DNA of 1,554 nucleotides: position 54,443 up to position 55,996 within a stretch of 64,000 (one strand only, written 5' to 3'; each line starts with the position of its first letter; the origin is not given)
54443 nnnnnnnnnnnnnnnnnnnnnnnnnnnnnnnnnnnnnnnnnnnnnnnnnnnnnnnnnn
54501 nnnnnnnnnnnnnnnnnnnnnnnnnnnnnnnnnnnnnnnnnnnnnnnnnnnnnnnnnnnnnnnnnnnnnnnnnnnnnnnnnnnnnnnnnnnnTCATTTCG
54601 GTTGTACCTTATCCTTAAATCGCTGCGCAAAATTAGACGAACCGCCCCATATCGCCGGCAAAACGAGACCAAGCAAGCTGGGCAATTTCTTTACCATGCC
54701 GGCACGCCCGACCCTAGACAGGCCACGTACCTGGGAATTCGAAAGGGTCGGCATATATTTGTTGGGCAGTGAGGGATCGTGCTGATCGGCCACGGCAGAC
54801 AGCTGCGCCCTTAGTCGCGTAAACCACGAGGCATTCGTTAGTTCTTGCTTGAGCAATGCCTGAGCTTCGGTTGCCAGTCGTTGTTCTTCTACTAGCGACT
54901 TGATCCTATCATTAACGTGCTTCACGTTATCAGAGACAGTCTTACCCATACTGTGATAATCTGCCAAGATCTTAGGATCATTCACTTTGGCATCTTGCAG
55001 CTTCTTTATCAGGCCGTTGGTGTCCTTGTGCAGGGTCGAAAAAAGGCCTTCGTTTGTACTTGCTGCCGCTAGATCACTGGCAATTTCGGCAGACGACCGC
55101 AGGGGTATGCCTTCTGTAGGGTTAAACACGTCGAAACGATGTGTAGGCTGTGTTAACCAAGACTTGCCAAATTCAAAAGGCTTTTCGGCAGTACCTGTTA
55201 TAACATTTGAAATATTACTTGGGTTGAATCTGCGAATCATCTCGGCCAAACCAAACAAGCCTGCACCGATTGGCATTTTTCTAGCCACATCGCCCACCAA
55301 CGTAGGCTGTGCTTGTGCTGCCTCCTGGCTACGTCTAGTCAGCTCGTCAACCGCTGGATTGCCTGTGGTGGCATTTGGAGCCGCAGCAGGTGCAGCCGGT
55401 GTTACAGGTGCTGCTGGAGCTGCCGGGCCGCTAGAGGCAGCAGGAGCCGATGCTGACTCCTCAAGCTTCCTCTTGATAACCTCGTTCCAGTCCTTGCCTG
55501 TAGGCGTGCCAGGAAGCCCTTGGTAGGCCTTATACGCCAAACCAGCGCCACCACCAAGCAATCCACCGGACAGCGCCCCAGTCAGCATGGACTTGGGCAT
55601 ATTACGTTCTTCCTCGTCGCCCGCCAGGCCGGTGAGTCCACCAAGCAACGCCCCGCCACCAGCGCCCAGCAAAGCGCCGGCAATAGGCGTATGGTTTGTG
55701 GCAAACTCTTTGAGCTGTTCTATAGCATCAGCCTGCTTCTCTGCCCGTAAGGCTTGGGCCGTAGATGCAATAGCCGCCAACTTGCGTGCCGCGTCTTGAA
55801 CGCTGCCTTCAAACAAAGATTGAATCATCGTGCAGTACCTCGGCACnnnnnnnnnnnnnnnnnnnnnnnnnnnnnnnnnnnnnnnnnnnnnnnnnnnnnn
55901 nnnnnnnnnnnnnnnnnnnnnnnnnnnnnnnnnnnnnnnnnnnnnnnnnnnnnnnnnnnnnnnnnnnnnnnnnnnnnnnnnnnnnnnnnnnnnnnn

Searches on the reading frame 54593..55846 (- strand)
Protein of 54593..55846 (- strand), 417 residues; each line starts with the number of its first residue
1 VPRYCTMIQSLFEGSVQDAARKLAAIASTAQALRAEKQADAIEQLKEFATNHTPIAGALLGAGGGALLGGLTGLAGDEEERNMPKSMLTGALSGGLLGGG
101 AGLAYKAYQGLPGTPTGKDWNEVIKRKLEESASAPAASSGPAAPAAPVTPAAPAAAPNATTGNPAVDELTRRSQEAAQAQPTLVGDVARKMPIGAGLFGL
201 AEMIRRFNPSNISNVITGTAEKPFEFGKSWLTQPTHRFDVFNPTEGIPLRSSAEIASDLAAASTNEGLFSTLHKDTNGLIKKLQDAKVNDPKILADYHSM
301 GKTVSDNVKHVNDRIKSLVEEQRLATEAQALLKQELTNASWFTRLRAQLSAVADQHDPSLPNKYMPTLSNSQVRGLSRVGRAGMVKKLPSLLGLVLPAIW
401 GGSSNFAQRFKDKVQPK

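Call 25: search_protein_families(library=phrogs, proteins=[window:54593-55846:-], max_evalue=0.01)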
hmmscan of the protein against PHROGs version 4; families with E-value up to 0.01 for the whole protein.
window:54593-55846:- (417 aa): 0 families

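Call 47: search_protein_families(library=pfam, proteins=[window:54593-55846:-], max_evalue=0.01)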
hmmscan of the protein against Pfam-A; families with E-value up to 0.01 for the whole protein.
window:54593-55846:- (417 aa): 1 family
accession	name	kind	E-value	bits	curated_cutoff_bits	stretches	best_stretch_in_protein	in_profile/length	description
PF13441.11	Gly-zipper_YMGG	-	0.00027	21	28.9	1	56-102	5-43/45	YMGG-like Gly-zipper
